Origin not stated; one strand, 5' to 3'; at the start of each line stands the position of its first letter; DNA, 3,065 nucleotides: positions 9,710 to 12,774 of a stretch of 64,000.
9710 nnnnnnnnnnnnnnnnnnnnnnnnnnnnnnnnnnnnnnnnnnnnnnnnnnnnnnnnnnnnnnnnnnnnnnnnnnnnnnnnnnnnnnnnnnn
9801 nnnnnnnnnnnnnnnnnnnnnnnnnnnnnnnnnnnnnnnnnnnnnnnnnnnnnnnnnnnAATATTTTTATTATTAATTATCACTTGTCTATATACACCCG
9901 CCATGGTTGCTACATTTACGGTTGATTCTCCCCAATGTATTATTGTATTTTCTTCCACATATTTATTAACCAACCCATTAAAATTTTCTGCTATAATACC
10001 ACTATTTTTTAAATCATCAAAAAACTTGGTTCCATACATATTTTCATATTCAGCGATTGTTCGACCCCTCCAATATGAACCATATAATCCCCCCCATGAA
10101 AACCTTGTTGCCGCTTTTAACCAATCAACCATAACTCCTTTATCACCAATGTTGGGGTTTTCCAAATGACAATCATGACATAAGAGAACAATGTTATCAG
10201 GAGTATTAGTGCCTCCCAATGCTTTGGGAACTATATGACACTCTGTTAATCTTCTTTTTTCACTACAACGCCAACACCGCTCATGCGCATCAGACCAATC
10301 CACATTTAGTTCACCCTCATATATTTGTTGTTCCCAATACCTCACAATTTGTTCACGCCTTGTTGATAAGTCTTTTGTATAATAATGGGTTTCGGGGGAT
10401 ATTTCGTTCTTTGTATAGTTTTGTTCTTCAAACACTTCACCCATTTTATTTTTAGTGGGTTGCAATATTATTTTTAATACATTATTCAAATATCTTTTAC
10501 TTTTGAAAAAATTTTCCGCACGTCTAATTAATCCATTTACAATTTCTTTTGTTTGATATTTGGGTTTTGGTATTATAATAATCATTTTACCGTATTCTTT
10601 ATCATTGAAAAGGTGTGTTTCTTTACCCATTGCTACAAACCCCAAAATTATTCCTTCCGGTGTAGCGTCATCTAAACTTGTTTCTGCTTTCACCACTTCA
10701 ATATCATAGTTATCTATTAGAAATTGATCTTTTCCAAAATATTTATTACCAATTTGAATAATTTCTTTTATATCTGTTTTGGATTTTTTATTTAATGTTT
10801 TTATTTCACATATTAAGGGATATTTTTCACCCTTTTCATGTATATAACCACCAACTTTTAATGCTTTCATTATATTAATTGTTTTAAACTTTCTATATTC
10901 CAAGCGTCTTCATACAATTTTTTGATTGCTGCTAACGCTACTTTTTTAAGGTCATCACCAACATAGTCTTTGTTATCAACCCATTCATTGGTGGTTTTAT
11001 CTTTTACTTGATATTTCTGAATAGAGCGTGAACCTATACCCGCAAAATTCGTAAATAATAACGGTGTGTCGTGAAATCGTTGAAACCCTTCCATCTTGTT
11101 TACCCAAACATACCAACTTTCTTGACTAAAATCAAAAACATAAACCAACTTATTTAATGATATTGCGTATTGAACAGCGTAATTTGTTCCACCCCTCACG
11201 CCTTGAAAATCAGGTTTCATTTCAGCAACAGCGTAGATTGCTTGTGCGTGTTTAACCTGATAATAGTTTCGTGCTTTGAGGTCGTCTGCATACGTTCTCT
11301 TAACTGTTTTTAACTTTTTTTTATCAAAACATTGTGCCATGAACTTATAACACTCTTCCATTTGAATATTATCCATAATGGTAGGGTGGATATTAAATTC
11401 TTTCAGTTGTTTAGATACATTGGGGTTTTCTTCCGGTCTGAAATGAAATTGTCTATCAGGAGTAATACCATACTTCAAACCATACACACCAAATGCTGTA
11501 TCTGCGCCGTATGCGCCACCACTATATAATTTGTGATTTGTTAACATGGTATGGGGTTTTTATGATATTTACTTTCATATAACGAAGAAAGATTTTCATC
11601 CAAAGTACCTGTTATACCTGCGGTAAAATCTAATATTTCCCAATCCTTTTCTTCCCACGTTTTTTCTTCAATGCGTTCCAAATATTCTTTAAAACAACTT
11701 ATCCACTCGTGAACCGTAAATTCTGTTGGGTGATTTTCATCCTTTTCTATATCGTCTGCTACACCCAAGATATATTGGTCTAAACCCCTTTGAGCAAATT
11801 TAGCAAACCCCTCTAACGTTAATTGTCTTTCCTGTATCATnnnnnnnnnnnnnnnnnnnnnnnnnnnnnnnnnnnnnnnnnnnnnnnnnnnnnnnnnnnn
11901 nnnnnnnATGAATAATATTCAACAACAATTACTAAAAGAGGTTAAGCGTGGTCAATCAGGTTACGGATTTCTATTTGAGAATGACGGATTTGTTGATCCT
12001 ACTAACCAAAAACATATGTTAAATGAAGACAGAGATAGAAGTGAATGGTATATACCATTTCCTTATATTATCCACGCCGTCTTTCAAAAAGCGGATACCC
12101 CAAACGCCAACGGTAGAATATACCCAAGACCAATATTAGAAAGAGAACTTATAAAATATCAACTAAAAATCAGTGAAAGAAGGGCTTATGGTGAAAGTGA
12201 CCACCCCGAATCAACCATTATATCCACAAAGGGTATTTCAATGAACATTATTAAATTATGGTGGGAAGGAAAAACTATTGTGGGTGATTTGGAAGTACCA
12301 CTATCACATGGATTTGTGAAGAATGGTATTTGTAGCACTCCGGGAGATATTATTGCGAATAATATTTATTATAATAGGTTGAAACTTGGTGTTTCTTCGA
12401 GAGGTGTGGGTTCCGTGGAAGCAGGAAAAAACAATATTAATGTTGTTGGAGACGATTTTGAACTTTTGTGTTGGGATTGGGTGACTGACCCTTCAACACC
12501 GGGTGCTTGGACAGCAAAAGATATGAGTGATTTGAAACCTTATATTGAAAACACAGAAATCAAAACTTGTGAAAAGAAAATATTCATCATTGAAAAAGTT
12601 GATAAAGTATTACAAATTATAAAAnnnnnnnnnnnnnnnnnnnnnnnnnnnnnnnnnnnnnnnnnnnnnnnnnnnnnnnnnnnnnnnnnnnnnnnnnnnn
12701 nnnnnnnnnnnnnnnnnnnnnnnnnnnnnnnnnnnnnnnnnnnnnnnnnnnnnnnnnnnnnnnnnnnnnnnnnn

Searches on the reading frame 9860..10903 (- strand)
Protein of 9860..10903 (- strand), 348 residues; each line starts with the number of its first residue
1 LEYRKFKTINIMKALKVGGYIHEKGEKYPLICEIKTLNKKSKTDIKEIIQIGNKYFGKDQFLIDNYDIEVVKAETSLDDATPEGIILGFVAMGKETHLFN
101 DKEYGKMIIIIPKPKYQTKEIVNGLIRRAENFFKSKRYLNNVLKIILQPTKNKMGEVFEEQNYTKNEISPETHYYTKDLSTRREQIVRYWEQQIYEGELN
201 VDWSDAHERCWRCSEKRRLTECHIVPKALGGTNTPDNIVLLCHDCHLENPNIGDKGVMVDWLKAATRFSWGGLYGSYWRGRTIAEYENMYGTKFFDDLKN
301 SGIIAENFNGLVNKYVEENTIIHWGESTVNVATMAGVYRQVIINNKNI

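Call 3: search_protein_families(library=pfam, proteins=[window:9860-10903:-], max_evalue=0.1)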
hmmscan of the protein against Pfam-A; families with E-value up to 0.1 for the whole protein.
window:9860-10903:- (348 aa): 4 families
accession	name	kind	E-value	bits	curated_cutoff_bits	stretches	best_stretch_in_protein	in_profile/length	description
PF14279.12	HNH_5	-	3e-07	30.7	27.5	1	213-246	4-40/56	HNH endonuclease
PF01844.29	HNH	-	4.9e-07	30.2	21.4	1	209-248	3-43/47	HNH endonuclease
PF13391.12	HNH_2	-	0.0034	17.7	21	1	217-246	10-55/66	HNH endonuclease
PF04194.18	PDCD2_C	-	0.011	16.1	30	1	175-230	7-64/111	Programmed cell death protein 2, C-terminal putative domain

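Call 4: search_protein_families(library=phrogs, proteins=[window:9860-10903:-], max_evalue=0.1)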
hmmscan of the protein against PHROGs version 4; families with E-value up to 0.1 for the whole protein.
window:9860-10903:- (348 aa): 30 families (the best 25 are shown)
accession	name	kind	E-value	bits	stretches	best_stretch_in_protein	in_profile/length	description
phrog_7370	-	DNA, RNA and nucleotide metabolism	5e-09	37.2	1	206-248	40-82/115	HNH endonuclease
phrog_6050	-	DNA, RNA and nucleotide metabolism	4.3e-07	30.1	1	202-247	306-355/402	HNH endonuclease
phrog_2214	-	DNA, RNA and nucleotide metabolism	4.4e-07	30.4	1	187-309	181-296/429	HNH endonuclease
phrog_589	-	DNA, RNA and nucleotide metabolism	6e-07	30.4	1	203-246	87-135/179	HNH endonuclease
phrog_14314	-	DNA, RNA and nucleotide metabolism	3.7e-06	28.4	1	210-246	22-58/252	HNH endonuclease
phrog_7785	-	DNA, RNA and nucleotide metabolism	3.9e-06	27.9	1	207-250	70-112/147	HNH endonuclease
phrog_1271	-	DNA, RNA and nucleotide metabolism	3.2e-05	24.5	1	201-248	256-314/361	HNH endonuclease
phrog_740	-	DNA, RNA and nucleotide metabolism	4.9e-05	23.5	1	205-246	36-81/332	HNH endonuclease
phrog_25983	-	DNA, RNA and nucleotide metabolism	5.4e-05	24.4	1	216-262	33-80/171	HNH endonuclease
phrog_1035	-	DNA, RNA and nucleotide metabolism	0.0001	23.3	1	164-245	115-206/271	endonuclease VII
phrog_30443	-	DNA, RNA and nucleotide metabolism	0.00026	22.3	1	207-247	61-102/121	HNH endonuclease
phrog_338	-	DNA, RNA and nucleotide metabolism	0.00028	21.4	1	192-247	202-257/340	HNH endonuclease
phrog_16726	-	DNA, RNA and nucleotide metabolism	0.00074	20.3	1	215-250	106-141/308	HNH endonuclease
phrog_8660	-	DNA, RNA and nucleotide metabolism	0.00093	20.3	1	208-247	125-174/196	HNH endonuclease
phrog_333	-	DNA, RNA and nucleotide metabolism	0.0011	20.2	1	204-246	30-75/138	HNH endonuclease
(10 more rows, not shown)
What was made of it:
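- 9857..10903 (-): HNH endonuclease gene on the same strand. PF14279 and PF01844, E about 4e-7; phrog_7370 E 5e-9 (calls 3, 4).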

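Call 67: search_protein_families(library=padloc, proteins=[window:9860-10903:-], max_evalue=0.01)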
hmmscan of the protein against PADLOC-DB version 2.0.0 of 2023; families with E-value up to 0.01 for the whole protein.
window:9860-10903:- (348 aa): 1 family
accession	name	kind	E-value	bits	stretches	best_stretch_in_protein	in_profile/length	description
PDLC03656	mREase_IV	-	0.0033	15.2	1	219-248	225-254/277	Type IV methyl-directed restriction enzyme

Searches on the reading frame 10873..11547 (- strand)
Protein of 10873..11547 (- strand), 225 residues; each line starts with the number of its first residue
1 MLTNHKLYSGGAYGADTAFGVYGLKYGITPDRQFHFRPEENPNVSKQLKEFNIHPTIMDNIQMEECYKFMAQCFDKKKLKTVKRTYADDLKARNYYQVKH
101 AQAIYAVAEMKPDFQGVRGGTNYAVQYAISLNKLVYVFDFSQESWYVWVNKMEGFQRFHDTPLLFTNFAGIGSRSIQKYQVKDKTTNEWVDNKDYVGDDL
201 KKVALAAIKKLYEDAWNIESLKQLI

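Call 3: search_protein_families(library=pfam, proteins=[window:10873-11547:-], max_evalue=0.1)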
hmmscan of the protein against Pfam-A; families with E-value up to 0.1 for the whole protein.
window:10873-11547:- (225 aa): 1 family
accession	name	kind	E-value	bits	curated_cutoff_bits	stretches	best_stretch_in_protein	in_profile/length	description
PF06983.19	3-dmu-9_3-mt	-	0.059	14.3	24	1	53-132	3-76/116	3-demethylubiquinone-9 3-methyltransferase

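Call 4: search_protein_families(library=phrogs, proteins=[window:10873-11547:-], max_evalue=0.1)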
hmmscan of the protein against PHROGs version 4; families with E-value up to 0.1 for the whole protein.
window:10873-11547:- (225 aa): 1 family
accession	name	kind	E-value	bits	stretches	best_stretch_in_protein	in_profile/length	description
phrog_768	-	DNA, RNA and nucleotide metabolism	8.6e-17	62.3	1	4-154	33-180/191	DprA-like DNA recombination-mediator protein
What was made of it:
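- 10870..11547 (-): 225-aa DprA-like (Rossmann-type) gene on the same strand. phrog_768 E 8.6e-17 (call 4).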

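Call 14: search_protein_families(library=ncbifam, proteins=[window:10873-11547:-], max_evalue=0.01)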
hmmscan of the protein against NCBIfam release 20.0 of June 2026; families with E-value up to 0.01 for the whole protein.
window:10873-11547:- (225 aa): 0 families
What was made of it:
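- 10870..11547 (-): No Pfam or NCBIfam hit (calls 3, 14).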

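Call 67: search_protein_families(library=padloc, proteins=[window:10873-11547:-], max_evalue=0.01)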
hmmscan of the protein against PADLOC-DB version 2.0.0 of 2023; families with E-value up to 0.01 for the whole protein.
window:10873-11547:- (225 aa): 0 families

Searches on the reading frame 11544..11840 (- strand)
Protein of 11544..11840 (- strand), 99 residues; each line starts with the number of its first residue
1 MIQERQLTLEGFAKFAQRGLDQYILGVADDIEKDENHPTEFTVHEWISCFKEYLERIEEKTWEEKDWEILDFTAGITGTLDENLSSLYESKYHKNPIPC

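Call 3: search_protein_families(library=pfam, proteins=[window:11544-11840:-], max_evalue=0.1)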
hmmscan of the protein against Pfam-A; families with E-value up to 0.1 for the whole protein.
window:11544-11840:- (99 aa): 2 families
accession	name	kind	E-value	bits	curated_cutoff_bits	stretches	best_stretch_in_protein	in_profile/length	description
PF15846.10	DUF4720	-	0.038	14.3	27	1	13-57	44-88/96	Domain of unknown function (DUF4720)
PF00838.24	TCTP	-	0.047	14.4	24.3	1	26-86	64-124/164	Translationally controlled tumour protein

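Call 4: search_protein_families(library=phrogs, proteins=[window:11544-11840:-], max_evalue=0.1)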
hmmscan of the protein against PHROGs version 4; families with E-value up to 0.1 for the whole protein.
window:11544-11840:- (99 aa): 0 families

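Call 14: search_protein_families(library=ncbifam, proteins=[window:11544-11840:-], max_evalue=0.01)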
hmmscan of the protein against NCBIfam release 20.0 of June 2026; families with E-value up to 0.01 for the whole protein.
window:11544-11840:- (99 aa): 0 families

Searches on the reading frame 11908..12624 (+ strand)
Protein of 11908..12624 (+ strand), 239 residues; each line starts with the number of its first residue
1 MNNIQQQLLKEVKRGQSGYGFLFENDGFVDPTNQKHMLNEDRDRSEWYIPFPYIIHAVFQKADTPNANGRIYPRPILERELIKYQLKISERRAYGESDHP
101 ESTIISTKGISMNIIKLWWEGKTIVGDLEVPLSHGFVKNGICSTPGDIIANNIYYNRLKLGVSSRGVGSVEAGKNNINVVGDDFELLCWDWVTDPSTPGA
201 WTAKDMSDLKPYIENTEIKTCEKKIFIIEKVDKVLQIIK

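Call 3: search_protein_families(library=pfam, proteins=[window:11908-12624:+], max_evalue=0.1)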
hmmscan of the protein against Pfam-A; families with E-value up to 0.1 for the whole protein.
window:11908-12624:+ (239 aa): 1 family
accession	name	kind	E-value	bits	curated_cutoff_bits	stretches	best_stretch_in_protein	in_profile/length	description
PF03420.18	Peptidase_S77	-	2.3e-18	66.8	27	1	54-203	45-189/198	Prohead core protein serine protease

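Call 4: search_protein_families(library=phrogs, proteins=[window:11908-12624:+], max_evalue=0.1)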
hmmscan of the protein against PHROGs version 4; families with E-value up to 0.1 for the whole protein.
window:11908-12624:+ (239 aa): 2 families
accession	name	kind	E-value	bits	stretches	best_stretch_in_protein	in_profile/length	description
phrog_207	-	head and packaging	6.9e-33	115.4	1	53-213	40-190/519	head maturation protease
phrog_3014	-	head and packaging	2.8e-05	24.4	1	56-201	30-189/266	head maturation protease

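Call 51: find_related_loci(query=window:11908-12624:+, collection=viral_contigs, flank=10000)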
Query window:11908-12624:+ (239 aa) in viral_contigs; peptide patterns used: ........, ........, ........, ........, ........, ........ (x = any residue, [..] = any of these).
18 stretches matched a pattern; 1 encode a relative of the query (tblastn E <= 1e-3); 1 distinct loci.
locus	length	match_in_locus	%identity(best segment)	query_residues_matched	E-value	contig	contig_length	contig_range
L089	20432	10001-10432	76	97-239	1e-70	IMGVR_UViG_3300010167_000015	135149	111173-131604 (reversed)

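Call 71: find_related_loci(query=window:11908-12624:+, collection=metagenome_contigs, flank=10000)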
Query window:11908-12624:+ (239 aa) in metagenome_contigs; peptide patterns used: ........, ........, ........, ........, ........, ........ (x = any residue, [..] = any of these).
79 stretches matched a pattern; 3 encode a relative of the query (tblastn E <= 1e-3); 3 distinct loci.
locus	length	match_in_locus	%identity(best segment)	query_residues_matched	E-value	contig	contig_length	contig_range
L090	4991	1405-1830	79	97-238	7e-75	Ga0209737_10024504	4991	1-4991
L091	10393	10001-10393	79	7-137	2e-71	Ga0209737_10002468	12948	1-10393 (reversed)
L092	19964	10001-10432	76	97-239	2e-70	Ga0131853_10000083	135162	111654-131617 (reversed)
